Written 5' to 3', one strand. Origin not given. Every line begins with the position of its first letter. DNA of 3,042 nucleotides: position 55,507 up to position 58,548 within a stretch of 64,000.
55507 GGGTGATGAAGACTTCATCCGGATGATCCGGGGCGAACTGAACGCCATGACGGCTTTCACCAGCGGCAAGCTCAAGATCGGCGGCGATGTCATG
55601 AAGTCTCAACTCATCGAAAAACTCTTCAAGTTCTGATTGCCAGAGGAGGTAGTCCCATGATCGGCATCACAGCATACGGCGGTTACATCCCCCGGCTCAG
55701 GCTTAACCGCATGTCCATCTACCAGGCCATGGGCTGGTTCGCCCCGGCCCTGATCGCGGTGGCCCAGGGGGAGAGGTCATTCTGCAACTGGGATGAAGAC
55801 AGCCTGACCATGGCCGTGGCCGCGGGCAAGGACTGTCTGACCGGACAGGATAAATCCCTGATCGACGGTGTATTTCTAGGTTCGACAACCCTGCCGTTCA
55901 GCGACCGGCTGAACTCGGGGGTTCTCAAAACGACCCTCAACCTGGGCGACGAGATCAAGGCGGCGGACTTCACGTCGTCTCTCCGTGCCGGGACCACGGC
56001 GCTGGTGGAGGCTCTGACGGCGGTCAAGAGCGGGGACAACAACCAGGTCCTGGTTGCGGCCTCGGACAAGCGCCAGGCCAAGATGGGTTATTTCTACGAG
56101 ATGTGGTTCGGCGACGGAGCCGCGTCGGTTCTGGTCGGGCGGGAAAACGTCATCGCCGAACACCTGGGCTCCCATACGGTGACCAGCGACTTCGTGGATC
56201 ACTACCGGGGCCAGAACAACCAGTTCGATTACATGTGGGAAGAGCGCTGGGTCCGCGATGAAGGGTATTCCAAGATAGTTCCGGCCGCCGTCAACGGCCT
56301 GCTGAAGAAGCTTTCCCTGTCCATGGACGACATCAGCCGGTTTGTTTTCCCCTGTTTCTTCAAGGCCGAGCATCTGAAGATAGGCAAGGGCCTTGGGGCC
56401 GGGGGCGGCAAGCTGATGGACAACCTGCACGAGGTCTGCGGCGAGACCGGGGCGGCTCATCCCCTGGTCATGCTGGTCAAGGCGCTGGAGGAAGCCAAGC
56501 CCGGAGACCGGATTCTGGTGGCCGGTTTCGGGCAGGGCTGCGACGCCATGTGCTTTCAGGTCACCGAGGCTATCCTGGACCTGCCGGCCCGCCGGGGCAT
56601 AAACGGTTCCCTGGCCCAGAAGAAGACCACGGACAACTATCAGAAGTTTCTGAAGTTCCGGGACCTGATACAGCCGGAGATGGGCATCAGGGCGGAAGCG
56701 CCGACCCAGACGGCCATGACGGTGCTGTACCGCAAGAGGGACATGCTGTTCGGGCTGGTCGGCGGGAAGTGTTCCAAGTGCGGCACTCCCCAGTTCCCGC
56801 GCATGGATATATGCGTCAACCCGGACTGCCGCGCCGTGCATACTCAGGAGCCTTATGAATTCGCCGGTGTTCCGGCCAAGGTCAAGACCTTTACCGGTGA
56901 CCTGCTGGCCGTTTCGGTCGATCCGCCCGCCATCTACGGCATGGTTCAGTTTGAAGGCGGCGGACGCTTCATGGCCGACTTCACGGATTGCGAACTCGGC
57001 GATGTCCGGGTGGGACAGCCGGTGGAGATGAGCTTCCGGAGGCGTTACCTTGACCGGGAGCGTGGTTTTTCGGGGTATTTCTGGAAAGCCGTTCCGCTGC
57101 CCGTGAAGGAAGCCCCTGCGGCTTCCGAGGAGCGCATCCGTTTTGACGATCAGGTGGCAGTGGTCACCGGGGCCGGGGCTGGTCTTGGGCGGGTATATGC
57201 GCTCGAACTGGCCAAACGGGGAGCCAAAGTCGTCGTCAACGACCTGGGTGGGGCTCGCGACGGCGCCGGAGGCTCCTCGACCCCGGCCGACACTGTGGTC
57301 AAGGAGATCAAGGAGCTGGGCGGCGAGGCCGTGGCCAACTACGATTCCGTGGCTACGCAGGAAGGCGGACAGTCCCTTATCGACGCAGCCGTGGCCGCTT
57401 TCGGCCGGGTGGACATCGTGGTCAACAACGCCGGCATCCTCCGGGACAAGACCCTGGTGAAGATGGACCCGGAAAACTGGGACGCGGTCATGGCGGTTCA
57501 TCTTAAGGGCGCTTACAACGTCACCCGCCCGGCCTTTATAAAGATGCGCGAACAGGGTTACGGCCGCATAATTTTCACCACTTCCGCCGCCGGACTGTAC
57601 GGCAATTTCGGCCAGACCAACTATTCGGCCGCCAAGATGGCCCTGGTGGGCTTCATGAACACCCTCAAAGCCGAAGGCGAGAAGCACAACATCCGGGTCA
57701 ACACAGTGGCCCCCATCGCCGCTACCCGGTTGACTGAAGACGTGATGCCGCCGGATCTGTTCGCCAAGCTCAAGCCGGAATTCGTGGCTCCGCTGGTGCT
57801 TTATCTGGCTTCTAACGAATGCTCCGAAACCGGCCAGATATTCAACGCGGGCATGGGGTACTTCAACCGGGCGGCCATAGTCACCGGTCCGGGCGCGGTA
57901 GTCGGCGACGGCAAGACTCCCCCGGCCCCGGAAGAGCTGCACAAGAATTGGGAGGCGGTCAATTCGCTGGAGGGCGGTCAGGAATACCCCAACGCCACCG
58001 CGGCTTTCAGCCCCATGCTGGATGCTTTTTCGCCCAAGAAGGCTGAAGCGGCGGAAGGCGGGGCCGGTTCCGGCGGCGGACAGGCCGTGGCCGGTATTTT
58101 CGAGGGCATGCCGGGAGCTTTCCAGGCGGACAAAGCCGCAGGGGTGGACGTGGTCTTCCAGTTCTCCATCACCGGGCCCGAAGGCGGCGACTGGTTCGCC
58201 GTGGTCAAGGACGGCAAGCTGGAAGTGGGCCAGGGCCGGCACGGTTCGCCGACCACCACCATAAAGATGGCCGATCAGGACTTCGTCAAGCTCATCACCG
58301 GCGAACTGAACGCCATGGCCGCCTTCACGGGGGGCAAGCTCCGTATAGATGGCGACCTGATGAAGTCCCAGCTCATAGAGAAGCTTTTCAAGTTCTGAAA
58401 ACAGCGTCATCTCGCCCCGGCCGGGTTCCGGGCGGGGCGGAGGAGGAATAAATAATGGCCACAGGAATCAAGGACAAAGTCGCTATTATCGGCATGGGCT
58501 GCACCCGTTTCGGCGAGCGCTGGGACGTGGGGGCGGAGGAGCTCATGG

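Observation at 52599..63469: TetR-associated seven-gene acyl-CoA operon with the logic of peroxisomal branched-chain / bile-acid beta-oxidation, carrying SCP2 sterol-carrier domains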

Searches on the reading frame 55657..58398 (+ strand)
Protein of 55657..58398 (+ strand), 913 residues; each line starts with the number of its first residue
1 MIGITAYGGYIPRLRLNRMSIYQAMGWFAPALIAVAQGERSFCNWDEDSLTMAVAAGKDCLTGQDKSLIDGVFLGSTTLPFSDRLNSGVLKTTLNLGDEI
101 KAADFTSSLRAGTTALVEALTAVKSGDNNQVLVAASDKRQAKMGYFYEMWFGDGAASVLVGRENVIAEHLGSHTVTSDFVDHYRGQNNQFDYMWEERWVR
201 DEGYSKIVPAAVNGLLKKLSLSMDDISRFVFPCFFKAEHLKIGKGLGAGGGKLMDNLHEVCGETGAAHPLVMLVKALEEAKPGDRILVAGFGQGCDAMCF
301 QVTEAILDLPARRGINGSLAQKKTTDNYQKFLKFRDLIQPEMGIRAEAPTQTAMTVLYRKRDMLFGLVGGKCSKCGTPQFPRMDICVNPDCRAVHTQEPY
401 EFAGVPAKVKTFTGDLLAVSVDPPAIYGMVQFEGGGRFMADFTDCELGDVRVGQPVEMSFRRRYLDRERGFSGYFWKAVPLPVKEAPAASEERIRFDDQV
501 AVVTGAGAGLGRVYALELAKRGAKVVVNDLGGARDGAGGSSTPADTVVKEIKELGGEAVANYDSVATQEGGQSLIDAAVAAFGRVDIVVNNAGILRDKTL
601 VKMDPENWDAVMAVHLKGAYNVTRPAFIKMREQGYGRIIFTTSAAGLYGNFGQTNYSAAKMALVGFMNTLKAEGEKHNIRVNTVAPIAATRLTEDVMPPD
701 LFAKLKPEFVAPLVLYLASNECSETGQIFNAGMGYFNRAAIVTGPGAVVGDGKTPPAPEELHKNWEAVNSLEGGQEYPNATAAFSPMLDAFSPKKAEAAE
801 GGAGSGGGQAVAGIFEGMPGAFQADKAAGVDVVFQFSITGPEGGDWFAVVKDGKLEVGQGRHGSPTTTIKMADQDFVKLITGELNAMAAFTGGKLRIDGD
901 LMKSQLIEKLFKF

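Call 3: search_protein_families(library=pfam, proteins=[window:55657-58398:+], max_evalue=0.01)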
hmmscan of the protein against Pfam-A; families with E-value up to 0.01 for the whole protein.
window:55657-58398:+ (913 aa): 9 families
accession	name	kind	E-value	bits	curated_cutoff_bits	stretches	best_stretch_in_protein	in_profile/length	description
PF00106.31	adh_short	-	6.1e-44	150.3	26.6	1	499-687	1-180/195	short chain dehydrogenase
PF13561.12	adh_short_C2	-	1.1e-29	104.1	27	1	505-721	1-220/236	Enoyl-(Acyl carrier protein) reductase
PF08659.16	KR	-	3.1e-20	73.3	22.6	1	502-676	4-169/180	KR domain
PF02036.22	SCP2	-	1.8e-18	67.2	21.3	1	825-912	14-101/101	SCP-2 sterol transfer family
PF01796.24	OB_ChsH2_C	-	3.8e-09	36.8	27.1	1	419-461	23-65/65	ChsH2, C-terminal OB-fold domain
PF08541.16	ACP_syn_III_C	-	3.8e-08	33.8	26.6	1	216-297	1-83/90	3-Oxoacyl-[acyl-carrier-protein (ACP)] synthase III C terminal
PF14864.11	Alkyl_sulf_C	-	3.3e-05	24.5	27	1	824-903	26-105/125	Alkyl sulfatase C-terminal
PF12172.15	zf-ChsH2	-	0.00021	21.4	23.2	1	367-392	9-32/37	ChsH2, rubredoxin-like zinc ribbon domain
PF08545.16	ACP_syn_III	-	0.00072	19.8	24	1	110-171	8-77/80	3-Oxoacyl-[acyl-carrier-protein (ACP)] synthase III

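Call 5: search_protein_families(library=ncbifam, proteins=[window:55657-58398:+], max_evalue=0.001)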
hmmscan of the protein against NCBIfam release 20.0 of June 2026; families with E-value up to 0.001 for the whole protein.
window:55657-58398:+ (913 aa): 212 families (the best 25 are shown)
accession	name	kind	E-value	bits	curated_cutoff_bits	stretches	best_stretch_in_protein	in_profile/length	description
NF005861.0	PRK07791.1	subfamily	9.7e-74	248.4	373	1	496-736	4-257/300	SDR family oxidoreductase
NF005862.0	PRK07792.1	equivalog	5.3e-57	193.3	414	1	491-729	6-249/307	3-oxoacyl-ACP reductase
NF003274.0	PRK04262.1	equivalog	2.1e-55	188.1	244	1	1-339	2-345/347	hydroxymethylglutaryl-CoA synthase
NF004198.0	PRK05653.1-3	equivalog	7e-51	173.1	296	1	496-732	5-243/248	3-oxoacyl-ACP reductase FabG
TIGR01830.1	3oxo_ACP_reduc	equivalog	8.1e-47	159.9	297.75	1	501-696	1-189/239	3-oxoacyl-[acyl-carrier-protein] reductase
TIGR03971.1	SDR_subfam_1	subfamily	2.5e-45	154.9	300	1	496-694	1-204/271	mycofactocin-coupled SDR family oxidoreductase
TIGR01829.1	AcAcCoA_reduct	subfamily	1e-43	149.7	302.1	1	499-720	1-224/242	acetoacetyl-CoA reductase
NF009466.0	PRK12826.1-2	subfamily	3.2e-43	148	222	1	498-729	3-238/248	3-oxoacyl-ACP reductase FabG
NF009546.0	PRK12935.1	equivalog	4.7e-42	144.3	418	1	495-687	3-187/247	acetoacetyl-CoA reductase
NF009464.0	PRK12824.1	subfamily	3.4e-40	138.3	269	1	499-704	3-200/245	3-oxoacyl-ACP reductase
NF005853.0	PRK07774.1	equivalog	7.1e-40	137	303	1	495-738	3-249/250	SDR family oxidoreductase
NF006110.0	PRK08261.1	equivalog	7.8e-40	137.1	410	1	493-694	209-399/454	3-oxoacyl-ACP reductase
NF004200.0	PRK05653.1-5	equivalog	1.5e-39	136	273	1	500-728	4-234/242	3-oxoacyl-ACP reductase FabG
NF009093.0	PRK12429.1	subfamily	3.5e-39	134.7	258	1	496-686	3-184/259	3-hydroxybutyrate dehydrogenase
NF005559.1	PRK07231.1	subfamily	2.9e-38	131.8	215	1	496-699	2-197/249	glucose 1-dehydrogenase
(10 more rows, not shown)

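Call 6: find_homologous_proteins(query=window:55657-58398:+)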
Query window:55657-58398:+ (913 aa): 1254 proteins with E <= 0.001 among 8000 candidates; the best 120 are listed.
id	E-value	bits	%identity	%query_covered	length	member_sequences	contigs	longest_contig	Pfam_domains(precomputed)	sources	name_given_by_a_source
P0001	0.0e+0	2085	100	100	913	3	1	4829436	PF08659.17,PF13561.13,PF01796.24,PF08541.17,PF02036.23,PF00106.32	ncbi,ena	-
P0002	0.0e+0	1632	77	100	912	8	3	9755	PF08659.17,PF13561.13,PF01796.24,PF08541.17,PF02036.23,PF00106.32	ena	-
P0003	0.0e+0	1627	77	100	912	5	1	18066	PF08659.17,PF13561.13,PF01796.24,PF08541.17,PF02036.23,PF00106.32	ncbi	-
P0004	0.0e+0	1618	76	100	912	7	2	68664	PF08659.17,PF14864.12,PF13561.13,PF01796.24,PF08541.17,PF02036.23,PF00106.32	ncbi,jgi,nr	ncbi:MAG: SDR family NAD(P)-dependent oxidoreductase [Deltaproteobacteria bacterium]|nr:SDR family N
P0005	0.0e+0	1612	76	100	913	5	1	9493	PF08659.17,PF13561.13,PF01796.24,PF08541.17,PF02036.23,PF00106.32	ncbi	ncbi:MAG: SDR family NAD(P)-dependent oxidoreductase [Candidatus Desulfacyla sp.]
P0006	0.0e+0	1609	76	100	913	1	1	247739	PF08659.17,PF14864.12,PF13561.13,PF01796.24,PF08541.17,PF02036.23,PF00106.32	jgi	-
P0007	0.0e+0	1606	75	100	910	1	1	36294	PF08659.17,PF14864.12,PF13561.13,PF01796.24,PF08541.17,PF02036.23,PF00106.32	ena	-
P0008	0.0e+0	1604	76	100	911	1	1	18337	PF08659.17,PF14864.12,PF13561.13,PF01796.24,PF08541.17,PF02036.23,PF00106.32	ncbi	-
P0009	0.0e+0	1604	76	100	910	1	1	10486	PF08659.17,PF14864.12,PF13561.13,PF01796.24,PF08541.17,PF02036.23,PF00106.32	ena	-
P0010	0.0e+0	1604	75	100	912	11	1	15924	PF08659.17,PF13561.13,PF01796.24,PF08541.17,PF02036.23,PF00106.32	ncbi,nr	ncbi:MAG: SDR family NAD(P)-dependent oxidoreductase [Desulfobacterales bacterium]|nr:SDR family NAD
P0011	0.0e+0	1602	75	100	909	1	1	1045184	PF08659.17,PF14864.12,PF13561.13,PF01796.24,PF08541.17,PF02036.23,PF00106.32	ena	-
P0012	0.0e+0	1602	74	100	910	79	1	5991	PF08659.17,PF13561.13,PF01796.24,PF08541.17,PF02036.23,PF00106.32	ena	-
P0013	0.0e+0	1601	75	100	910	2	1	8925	PF08659.17,PF13561.13,PF01796.24,PF08541.17,PF02036.23,PF00106.32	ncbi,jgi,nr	ncbi:MAG: SDR family NAD(P)-dependent oxidoreductase [Deltaproteobacteria bacterium]|nr:SDR family N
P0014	0.0e+0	1599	76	100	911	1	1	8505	PF12172.15,PF08659.17,PF14864.12,PF13561.13,PF01796.24,PF08541.17,PF02036.23,PF00106.32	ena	-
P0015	0.0e+0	1598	75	100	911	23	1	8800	PF08659.17,PF14864.12,PF13561.13,PF01796.24,PF08541.17,PF02036.23,PF00106.32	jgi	jgi:3-hydroxy-3-methylglutaryl CoA synthase/NAD(P)-dependent dehydrogenase (short-subunit alcohol de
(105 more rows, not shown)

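Call 7: find_encoding_contigs(protein=P0001, flank=10000, max_places=3)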
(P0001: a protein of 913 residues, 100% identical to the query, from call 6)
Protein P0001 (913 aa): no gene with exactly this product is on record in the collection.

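Call 12: find_related_loci(query=A1, collection=genome_contigs, flank=10000)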
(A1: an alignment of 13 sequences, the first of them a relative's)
Query A1 (913 aa) in genome_contigs; peptide patterns used: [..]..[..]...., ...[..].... (x = any residue, [..] = any of these).
599 stretches matched a pattern (row limit reached: there are more); 564 encode a relative of the query (tblastn E <= 1e-3); the best 80 are kept; 80 distinct loci.
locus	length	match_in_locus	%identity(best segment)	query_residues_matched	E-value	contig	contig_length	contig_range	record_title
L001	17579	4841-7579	77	1-913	0e+0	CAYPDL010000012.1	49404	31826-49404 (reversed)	MAG TPA_asm: uncultured Desulfobacteraceae bacterium isolate SRP178699_co1_442 genome assembly, contig: NODE_622_length_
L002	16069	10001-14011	76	1-913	0e+0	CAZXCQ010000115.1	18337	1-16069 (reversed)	MAG TPA_asm: uncultured Desulfobacteraceae bacterium isolate SRP323688_co1_244 genome assembly, contig: NODE_4984_length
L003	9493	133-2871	76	1-913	0e+0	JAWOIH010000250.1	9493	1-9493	MAG: Candidatus Desulfacyla sp. isolate CWP5-2.bin.153 k191_1039220, whole genome shotgun sequence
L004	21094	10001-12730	75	1-913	0e+0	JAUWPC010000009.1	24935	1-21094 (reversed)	MAG: Desulfobacteraceae bacterium isolate CSMAG_2466 CSMAG_2466_k141_1132063_length_24935_cov_40.1116, whole genome shot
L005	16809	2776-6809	74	1-913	0e+0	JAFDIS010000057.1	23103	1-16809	MAG: Deltaproteobacteria bacterium isolate Meg22_1618_Bin_163 Meg22_1618_Bin_163_scaffold_2574, whole genome shotgun seq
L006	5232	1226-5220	76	1-913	0e+0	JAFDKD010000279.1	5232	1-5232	MAG: Deltaproteobacteria bacterium isolate Meg22_24_Bin_96 Meg22_24_Bin_96_scaffold_41030, whole genome shotgun sequence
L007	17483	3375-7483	74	1-913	0e+0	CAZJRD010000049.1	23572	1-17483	MAG TPA_asm: uncultured Desulfobacteraceae bacterium isolate binchicken_co81_476 genome assembly, contig: NODE_2780_leng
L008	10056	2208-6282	74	1-913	0e+0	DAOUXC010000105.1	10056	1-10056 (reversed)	MAG TPA_asm: Desulfobacteraceae bacterium isolate CSMAG_891 CSMAG_891_k141_197150_length_10056_cov_41.7800, whole genome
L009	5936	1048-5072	74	1-913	0e+0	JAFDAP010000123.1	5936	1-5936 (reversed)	MAG: Deltaproteobacteria bacterium isolate AB_3033_Bin_63 AB_3033_Bin_63_scaffold_25571, whole genome shotgun sequence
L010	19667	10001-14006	73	1-913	0e+0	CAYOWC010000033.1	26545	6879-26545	MAG TPA_asm: uncultured Desulfobacteraceae bacterium isolate binchicken_co47_163 genome assembly, contig: NODE_1181_leng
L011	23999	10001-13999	74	1-913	0e+0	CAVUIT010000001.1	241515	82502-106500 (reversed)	MAG: uncultured delta proteobacterium isolate MFD01872.bin.2.115 genome assembly, contig: contig_109145, whole genome sh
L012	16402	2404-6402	73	1-913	0e+0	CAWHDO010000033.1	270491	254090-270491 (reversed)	MAG: uncultured delta proteobacterium isolate MFD03726.bin.3.89 genome assembly, contig: contig_30702, whole genome shot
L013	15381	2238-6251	72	1-913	0e+0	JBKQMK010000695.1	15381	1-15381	MAG: Desulfomonilaceae bacterium isolate LABRr1A1B1C__bin_124 LABRr1A1B1C_000000371131, whole genome shotgun sequence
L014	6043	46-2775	72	1-913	0e+0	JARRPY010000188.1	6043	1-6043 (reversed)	MAG: Deltaproteobacteria bacterium isolate Spart_188_MAG scaffold_7824, whole genome shotgun sequence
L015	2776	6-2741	72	1-913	0e+0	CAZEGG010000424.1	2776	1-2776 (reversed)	MAG TPA_asm: uncultured Desulfobacteraceae bacterium isolate binchicken_co150_295 genome assembly, contig: NODE_135325_l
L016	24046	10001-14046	71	1-913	0e+0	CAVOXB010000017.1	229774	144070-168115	MAG: uncultured delta proteobacterium isolate MFD00032.bin.2.55 genome assembly, contig: contig_4509, whole genome shotg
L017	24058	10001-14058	72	1-913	0e+0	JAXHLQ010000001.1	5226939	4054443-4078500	MAG: Deltaproteobacteria bacterium isolate Salar_de_Ascotan_soil_MAG_ASO27 contig_800_polypolish, whole genome shotgun s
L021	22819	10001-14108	71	1-913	0e+0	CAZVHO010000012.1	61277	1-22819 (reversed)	MAG TPA_asm: uncultured Thermodesulfobacteriota bacterium isolate binchicken_co266_158 genome assembly, contig: NODE_103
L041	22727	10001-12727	70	1-913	0e+0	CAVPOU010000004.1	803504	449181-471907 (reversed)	MAG: uncultured delta proteobacterium isolate MFD00032.bin.1.150 genome assembly, contig: contig_12661, whole genome sho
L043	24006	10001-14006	69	1-913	0e+0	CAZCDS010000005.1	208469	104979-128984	MAG TPA_asm: uncultured Syntrophaceae bacterium isolate SRP323688_co1_111 genome assembly, contig: NODE_120_length_20846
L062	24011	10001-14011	66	1-913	0e+0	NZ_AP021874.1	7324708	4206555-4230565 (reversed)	Desulfosarcina alkanivorans strain PL12 chromosome, complete genome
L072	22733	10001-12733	65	1-913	0e+0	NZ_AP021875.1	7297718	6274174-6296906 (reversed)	Desulfosarcina widdelii strain PP31 chromosome, complete genome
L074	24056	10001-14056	65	1-913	0e+0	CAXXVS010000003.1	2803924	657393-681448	MAG: Desulfobacterales bacterium isolate 5e2e11cb-0a29-41e5-9cec-673f41953d49 genome assembly, contig: contig_3, whole g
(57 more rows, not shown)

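Call 16: search_solved_structures(query=window:55657-58398:+, max_evalue=0.00001, show_alignments=0)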
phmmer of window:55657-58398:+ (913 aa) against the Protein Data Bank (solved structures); distinct sequences matched with E-value up to 0.00001: 565 (the best 60 are shown).
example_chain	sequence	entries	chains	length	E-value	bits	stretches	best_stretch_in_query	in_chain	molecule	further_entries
2et6_A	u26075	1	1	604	1.5e-131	443.3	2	494-738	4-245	(3R)-hydroxyacyl-CoA dehydrogenase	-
1gz6_A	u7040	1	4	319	6.6e-91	308.8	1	494-770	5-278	ESTRADIOL 17 BETA-DEHYDROGENASE 4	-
1zbq_A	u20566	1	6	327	9.8e-91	308.3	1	494-776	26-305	17-beta-hydroxysteroid dehydrogenase 4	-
3oml_A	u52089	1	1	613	1.4e-85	291.2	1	489-791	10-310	Peroxisomal Multifunctional Enzyme Type 2, CG3415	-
7ulh_A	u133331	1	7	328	3.1e-48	167.6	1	496-731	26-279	Short chain dehydrogenase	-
3qlj_A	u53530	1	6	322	9.6e-47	162.7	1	497-736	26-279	Short chain dehydrogenase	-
4rzh_A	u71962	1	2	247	1.6e-39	138.8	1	498-734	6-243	3-oxoacyl-[acyl-carrier protein] reductase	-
2uvd_A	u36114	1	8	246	1.1e-37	132.7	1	499-705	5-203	3-OXOACYL-(ACYL-CARRIER-PROTEIN) REDUCTASE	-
7lg9_A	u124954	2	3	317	5.6e-37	130.4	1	497-730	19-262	3-ketoacyl-ACP reductase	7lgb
4kzp_A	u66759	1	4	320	4.6e-36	127.3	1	497-729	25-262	Oxidoreductase, short chain dehydrogenase/reductase family protein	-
1edo_A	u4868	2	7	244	1.1e-35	126.1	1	500-730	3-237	BETA-KETO ACYL CARRIER PROTEIN REDUCTASE | KETOACYL REDUCTASE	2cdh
9skh_A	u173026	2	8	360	8.2e-35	123.2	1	2-334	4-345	2,4-diacetylphloroglucinol biosynthesis protein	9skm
7sub_A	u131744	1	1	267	9.8e-35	123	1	495-711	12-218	3-oxoacyl-reductase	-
2hq1_A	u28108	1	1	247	1.1e-34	122.9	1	498-732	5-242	Glucose/ribitol dehydrogenase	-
4k6c_A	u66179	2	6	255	2.3e-34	121.7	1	498-723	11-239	Acetoacetyl-CoA reductase | Putative Acetoacetyl-CoA reductase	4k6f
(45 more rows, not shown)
